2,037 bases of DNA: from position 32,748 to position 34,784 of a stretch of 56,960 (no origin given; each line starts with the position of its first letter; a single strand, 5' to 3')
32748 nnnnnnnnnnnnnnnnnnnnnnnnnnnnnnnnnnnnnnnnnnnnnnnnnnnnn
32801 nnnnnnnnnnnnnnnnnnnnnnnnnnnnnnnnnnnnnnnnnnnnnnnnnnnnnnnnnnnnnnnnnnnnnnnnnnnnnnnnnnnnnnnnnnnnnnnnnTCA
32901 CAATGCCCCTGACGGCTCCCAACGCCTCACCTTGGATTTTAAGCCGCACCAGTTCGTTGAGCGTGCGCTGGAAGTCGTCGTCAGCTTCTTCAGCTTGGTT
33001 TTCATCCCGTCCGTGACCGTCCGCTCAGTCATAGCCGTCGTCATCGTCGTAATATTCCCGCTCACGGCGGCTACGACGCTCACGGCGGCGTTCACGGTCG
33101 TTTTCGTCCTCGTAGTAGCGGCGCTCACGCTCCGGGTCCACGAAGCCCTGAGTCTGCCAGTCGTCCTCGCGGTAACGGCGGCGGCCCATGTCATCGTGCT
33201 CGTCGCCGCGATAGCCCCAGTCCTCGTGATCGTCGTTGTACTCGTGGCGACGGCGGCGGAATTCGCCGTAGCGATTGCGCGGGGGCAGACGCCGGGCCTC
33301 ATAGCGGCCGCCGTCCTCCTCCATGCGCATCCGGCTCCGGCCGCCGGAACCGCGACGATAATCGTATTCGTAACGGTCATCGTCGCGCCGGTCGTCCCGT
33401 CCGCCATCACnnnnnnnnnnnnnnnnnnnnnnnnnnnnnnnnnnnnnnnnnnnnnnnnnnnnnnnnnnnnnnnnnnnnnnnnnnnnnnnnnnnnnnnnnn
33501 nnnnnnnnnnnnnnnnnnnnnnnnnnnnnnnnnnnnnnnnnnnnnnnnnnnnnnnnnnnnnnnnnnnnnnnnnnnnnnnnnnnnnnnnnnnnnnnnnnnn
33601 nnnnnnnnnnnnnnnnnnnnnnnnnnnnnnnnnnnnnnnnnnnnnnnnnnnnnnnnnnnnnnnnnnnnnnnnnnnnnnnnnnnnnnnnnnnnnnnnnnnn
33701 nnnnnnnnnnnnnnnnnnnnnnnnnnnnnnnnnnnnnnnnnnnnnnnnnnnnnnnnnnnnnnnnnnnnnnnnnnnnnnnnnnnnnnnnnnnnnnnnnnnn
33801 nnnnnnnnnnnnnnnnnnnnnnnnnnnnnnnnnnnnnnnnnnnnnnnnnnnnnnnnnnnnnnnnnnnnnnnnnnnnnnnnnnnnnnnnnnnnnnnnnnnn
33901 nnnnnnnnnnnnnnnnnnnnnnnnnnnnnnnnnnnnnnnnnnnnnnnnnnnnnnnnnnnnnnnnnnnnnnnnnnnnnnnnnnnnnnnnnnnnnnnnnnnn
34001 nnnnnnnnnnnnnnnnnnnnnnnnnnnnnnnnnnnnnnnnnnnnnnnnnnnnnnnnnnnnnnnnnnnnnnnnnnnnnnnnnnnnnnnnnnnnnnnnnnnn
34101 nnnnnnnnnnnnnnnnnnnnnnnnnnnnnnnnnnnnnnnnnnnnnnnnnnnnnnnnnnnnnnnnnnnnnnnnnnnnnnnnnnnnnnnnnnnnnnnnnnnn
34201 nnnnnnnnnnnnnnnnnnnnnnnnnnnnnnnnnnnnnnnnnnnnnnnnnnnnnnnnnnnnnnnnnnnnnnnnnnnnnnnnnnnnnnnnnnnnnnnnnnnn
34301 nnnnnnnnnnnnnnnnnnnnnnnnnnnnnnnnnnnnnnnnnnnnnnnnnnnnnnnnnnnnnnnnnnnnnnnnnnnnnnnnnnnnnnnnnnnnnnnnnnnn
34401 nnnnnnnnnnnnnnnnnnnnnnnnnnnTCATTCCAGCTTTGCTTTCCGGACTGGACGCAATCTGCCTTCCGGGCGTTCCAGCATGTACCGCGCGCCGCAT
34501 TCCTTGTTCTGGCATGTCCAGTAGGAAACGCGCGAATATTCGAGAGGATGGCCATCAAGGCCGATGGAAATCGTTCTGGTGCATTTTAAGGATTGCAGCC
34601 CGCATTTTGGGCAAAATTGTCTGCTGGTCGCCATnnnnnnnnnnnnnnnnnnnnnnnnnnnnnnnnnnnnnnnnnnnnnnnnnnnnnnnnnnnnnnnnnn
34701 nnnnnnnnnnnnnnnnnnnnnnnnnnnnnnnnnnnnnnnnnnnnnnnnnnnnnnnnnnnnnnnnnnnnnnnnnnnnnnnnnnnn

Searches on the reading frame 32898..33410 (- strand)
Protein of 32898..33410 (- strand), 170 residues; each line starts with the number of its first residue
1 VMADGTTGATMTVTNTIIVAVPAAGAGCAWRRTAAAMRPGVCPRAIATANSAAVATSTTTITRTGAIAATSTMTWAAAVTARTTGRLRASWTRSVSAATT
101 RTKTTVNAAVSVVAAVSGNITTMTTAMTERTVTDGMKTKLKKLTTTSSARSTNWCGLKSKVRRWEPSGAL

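Call 12: search_protein_families(library=phrogs, proteins=[window:32898-33410:-], max_evalue=0.00001)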
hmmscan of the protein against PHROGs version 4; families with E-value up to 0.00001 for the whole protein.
window:32898-33410:- (170 aa): 0 families

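Call 89: search_protein_families(library=pfam, proteins=[window:32898-33410:-], max_evalue=1)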
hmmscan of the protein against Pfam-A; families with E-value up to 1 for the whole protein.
window:32898-33410:- (170 aa): 2 families
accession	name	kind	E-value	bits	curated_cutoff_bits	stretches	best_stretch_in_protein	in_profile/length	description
PF11898.13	DUF3418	-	0.061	12.4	25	1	59-159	391-493/582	Domain of unknown function (DUF3418)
PF03997.17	VPS28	-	0.12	12.6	24.5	1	82-164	68-152/188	VPS28 protein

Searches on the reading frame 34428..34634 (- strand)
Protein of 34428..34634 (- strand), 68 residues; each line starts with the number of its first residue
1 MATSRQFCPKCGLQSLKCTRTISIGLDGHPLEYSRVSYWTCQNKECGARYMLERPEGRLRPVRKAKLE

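Call 89: search_protein_families(library=pfam, proteins=[window:34431-34634:-], max_evalue=1)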
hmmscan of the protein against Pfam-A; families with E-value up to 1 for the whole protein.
seq(68 aa): 6 families
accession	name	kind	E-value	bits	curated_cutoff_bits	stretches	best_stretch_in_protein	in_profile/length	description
PF08772.16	Zn_ribbon_NOB1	-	0.0016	19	24.9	1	3-29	21-46/72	Nin one binding (NOB1) Zn-ribbon like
PF04606.18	Ogr_Delta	-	0.0068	16.7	26.3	1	35-50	22-37/47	Ogr/Delta-like zinc finger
PF13240.11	Zn_Ribbon_1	-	0.02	15.1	25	1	6-12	14-20/23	zinc-ribbon domain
PF18423.6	zf_CopZ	-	0.13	12.7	28.4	1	6-50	2-48/62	Zinc binding domain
PF14803.11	Zn_ribbon_Nudix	-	0.17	12.3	25.6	0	7-12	2-7/34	Nudix N-terminal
PF09297.16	Zn_ribbon_NUD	-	0.35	11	24.8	0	6-12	4-10/32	NADH pyrophosphatase zinc ribbon domain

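Call 95: search_dna_similar(query=window:34431-34634:-, collection=phages, mode=protein, max_evalue=10, max_rows=25)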
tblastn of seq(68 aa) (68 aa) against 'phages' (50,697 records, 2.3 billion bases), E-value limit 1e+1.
Records with a match: 16; places in all: 16; records where one place covers at least 80% of the query: 6.
Best place of each record, by identity: 80-90% 2; <60% 14.
By first word of the organism name: Erwinia 4; Staphylococcus 3; Stenotrophomonas 2; Zymomonas 2; Cronobacter 2; Pseudomonas 2; Gordonia 1.
By host as written in the record: Stenotrophomonas maltophilia 2; Staphylococcus epidermidis 9142 2; - 2; Erwinia amylovora 1/79 2; Erwinia amylovora CFBP 1430 2; Cronobacter sakazakii 2; Pseudomonas aeruginosa YMC11/02/R656 2; Gordonia rubripertincta NRRL B-16540 1; and 1 more.
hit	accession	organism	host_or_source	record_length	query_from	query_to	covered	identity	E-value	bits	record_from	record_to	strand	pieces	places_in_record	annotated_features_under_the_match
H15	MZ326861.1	Stenotrophomonas phage Philippe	Stenotrophomonas maltophilia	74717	4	62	87%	32.8%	1e+0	32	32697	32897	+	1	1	DNA polymerase I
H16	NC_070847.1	Stenotrophomonas phage Philippe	Stenotrophomonas maltophilia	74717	4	62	87%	32.8%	1e+0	32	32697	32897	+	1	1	DNA polymerase I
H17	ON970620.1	Gordonia phage LilyPad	Gordonia rubripertincta NRRL B-16540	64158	6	61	82%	33.8%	1e+1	29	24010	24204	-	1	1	28: minor tail protein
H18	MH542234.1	Staphylococcus phage Terranova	Staphylococcus epidermidis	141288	1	64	94%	28.1%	5e+0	30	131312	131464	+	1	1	hypothetical protein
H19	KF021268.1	Staphylococcus phage phiIBB-SEP1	Staphylococcus epidermidis 9142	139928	1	64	94%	28.1%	5e+0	30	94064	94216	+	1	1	hypothetical protein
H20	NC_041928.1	Staphylococcus phage phiIBB-SEP1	Staphylococcus epidermidis 9142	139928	1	64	94%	28.1%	5e+0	30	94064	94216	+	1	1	hypothetical protein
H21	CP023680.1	Zymomonas mobilis subsp. mobilis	-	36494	2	53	76%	34.6%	1e+1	29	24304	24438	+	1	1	zinc finger Ogr/Delta-type transcriptional activator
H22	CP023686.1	Zymomonas mobilis subsp. mobilis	-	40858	2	53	76%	34.6%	1e+1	29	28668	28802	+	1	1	zinc finger Ogr/Delta-type transcriptional activator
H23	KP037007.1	Erwinia phage phiEa2809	Erwinia amylovora 1/79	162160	29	66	56%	36.8%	5e+0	30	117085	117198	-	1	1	terminase DNA packaging enzyme large subunit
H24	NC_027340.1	Erwinia phage phiEa2809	Erwinia amylovora 1/79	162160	29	66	56%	36.8%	5e+0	30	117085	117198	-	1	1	terminase large subunit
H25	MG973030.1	Erwinia phage vB_EamM-Bue1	Erwinia amylovora CFBP 1430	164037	29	66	56%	36.8%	5e+0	30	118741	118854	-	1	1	terminase DNA packaging enzyme large subunit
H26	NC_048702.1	Erwinia phage vB_EamM-Bue1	Erwinia amylovora CFBP 1430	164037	29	66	56%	36.8%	5e+0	30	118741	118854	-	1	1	terminase large subunit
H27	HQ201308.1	Cronobacter phage ENT47670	Cronobacter sakazakii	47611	6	35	44%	40.0%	9e+0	29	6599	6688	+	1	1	bactoprenol glucosyl transferase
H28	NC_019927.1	Cronobacter phage ENT47670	Cronobacter sakazakii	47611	6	35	44%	40.0%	9e+0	29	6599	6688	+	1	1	GtrB glycosyltransferase for O-antigen conversion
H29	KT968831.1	Pseudomonas phage YMC11/02/R656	Pseudomonas aeruginosa YMC11/02/R656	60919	19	33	22%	80.0%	9e+0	29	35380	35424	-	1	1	hypothetical protein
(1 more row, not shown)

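Call 99: search_protein_families(library=phrogs, proteins=[window:34431-34634:-], max_evalue=0.01)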
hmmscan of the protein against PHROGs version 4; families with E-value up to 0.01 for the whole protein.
seq(68 aa): 0 families

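Call 106: predict_structure(protein=window:34428-34634:-)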
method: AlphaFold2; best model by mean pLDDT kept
length: 68 residues; sequences in the alignment: 1
mean_pLDDT: 70.2   pTM: 0.48
mean pLDDT of the five models: 70.2, 68.5, 60.1, 52.7, 49.9
residues with pLDDT >= 90: 0; 70-90: 36; 50-70: 25; < 50: 7
segments of 3 or more residues with pLDDT < 50: 1-3, 65-68
pLDDT, mean of each block of 10 residues (from residue 1): 59 73 74 77 80 69 56
secondary structure, 60 per line:
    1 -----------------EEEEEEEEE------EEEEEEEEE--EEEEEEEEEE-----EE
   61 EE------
elements in order: E18-26 E33-41 E44-53 E59-62

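Call 108: fold_search(model_id=the predicted structure, library=viral)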
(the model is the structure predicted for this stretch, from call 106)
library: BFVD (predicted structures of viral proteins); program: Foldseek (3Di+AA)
matches with E <= 10: 955; with E <= 0.001: 0
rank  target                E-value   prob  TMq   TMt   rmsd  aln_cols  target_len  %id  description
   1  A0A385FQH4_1          1.0e-01  0.99  0.52  0.04   6.5        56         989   20  Polyprotein (Fragment) [Culex picorna-like virus 1]
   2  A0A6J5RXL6            2.5e-01  0.99  0.59  0.52   2.7        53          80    4  Uncharacterized protein [uncultured Caudovirales phage]
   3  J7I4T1                2.5e-01  0.94  0.49  0.47   6.7        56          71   20  Cef [Stenotrophomonas phage IME13]
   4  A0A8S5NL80            3.2e-01  0.87  0.44  0.05   5.8        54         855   15  Receptor recognition protein, Long tail, Helical sandwich, Tail fiber [Siphoviridae sp. ctiJI15]
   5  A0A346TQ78            3.4e-01  0.97  0.50  0.52   4.2        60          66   12  ORF146 [Spodoptera eridania nucleopolyhedrovirus]
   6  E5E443                3.8e-01  0.84  0.45  0.35   7.3        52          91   15  Uncharacterized protein [Acinetobacter phage Acj61]
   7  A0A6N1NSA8            4.0e-01  0.96  0.46  0.53   2.5        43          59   16  Putative ORFan [Tupanvirus deep ocean]
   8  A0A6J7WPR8            4.0e-01  0.89  0.48  0.34   6.0        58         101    9  Uncharacterized protein [uncultured Caudovirales phage]
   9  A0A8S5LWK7            4.2e-01  0.96  0.52  0.07   2.8        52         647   12  Minor structural protein putative tail fiber [Siphoviridae sp. ctRiO19]
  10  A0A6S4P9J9            4.5e-01  0.87  0.46  0.29   5.3        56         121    7  Uncharacterized protein [uncultured phage_MedDCM-OCT-S28-C10]
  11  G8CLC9                4.7e-01  0.96  0.54  0.43   3.5        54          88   11  (no name in the UniProt tables at hand)
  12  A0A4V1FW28            5.0e-01  0.72  0.41  0.30   8.9        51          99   18  (no name in the UniProt tables at hand)
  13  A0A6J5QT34            5.6e-01  0.47  0.36  0.04   5.9        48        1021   17  Uncharacterized protein [uncultured Caudovirales phage]
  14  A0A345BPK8            5.9e-01  0.75  0.49  0.35   7.5        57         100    7  (no name in the UniProt tables at hand)
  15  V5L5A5                7.4e-01  0.97  0.60  0.30   1.7        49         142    6  (no name in the UniProt tables at hand)
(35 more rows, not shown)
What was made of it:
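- All similarity scores are below significance, and Foldseek finds nothing (call 108).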
